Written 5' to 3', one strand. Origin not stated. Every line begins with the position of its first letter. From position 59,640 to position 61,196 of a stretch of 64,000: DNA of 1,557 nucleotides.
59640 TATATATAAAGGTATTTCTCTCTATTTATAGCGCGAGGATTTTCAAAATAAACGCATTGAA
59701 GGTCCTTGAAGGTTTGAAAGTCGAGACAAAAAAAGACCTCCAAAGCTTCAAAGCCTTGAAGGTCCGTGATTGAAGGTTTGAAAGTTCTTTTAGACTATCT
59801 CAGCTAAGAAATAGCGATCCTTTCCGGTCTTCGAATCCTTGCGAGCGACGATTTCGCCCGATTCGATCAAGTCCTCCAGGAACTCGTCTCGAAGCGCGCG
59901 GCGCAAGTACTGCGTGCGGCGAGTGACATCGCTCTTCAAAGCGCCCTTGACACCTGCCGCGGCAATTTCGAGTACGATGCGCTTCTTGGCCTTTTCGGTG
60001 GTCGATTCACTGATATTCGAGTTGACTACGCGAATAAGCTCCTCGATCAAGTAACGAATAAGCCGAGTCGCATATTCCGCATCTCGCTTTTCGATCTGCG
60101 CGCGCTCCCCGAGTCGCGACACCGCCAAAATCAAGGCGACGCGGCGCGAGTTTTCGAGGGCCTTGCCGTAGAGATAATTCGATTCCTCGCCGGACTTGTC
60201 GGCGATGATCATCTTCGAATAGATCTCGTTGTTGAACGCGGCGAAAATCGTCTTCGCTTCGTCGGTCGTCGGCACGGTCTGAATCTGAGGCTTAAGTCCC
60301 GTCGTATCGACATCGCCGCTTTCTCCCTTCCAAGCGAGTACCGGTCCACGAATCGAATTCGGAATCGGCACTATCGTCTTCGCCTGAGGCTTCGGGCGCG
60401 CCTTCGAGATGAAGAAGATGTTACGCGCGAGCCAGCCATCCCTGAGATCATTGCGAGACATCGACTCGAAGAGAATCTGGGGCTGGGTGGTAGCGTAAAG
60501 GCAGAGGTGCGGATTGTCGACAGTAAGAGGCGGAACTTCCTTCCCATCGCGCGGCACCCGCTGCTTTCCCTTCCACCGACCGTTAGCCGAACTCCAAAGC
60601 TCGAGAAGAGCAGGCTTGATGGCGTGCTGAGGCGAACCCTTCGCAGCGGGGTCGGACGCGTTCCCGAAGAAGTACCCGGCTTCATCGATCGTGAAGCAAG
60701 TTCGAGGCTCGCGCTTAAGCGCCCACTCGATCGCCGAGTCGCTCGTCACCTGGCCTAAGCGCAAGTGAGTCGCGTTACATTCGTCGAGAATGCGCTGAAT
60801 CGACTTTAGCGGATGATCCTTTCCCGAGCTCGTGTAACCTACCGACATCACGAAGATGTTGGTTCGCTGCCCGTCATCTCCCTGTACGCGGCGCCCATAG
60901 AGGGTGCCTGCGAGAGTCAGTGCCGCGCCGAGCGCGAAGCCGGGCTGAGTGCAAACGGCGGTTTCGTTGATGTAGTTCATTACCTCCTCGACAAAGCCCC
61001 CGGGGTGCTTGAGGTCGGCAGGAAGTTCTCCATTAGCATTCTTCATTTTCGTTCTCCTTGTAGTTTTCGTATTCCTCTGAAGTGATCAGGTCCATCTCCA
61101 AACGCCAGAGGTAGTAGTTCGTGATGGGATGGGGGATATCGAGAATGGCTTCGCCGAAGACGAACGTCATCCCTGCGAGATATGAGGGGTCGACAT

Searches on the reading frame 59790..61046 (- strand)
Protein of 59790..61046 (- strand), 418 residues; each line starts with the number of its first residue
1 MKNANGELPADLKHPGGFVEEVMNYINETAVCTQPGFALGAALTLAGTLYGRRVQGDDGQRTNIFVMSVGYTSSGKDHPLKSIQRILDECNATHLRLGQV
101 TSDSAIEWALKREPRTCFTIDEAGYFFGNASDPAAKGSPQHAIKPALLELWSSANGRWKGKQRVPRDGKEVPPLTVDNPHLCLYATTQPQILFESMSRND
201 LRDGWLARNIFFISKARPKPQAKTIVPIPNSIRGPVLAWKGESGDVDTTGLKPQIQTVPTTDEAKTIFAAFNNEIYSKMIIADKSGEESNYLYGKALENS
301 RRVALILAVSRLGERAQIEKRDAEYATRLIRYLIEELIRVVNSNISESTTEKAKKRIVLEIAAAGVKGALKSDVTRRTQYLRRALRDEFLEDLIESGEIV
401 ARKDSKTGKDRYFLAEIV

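Call 22: search_protein_families(library=pfam, proteins=[window:59790-61046:-], max_evalue=0.001)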
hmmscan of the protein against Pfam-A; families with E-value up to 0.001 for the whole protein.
window:59790-61046:- (418 aa): 1 family
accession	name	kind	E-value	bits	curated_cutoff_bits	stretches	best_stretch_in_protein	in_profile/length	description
PF13148.11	DUF3987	-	3.2e-12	46.8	27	1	160-341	178-362/364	Protein of unknown function (DUF3987)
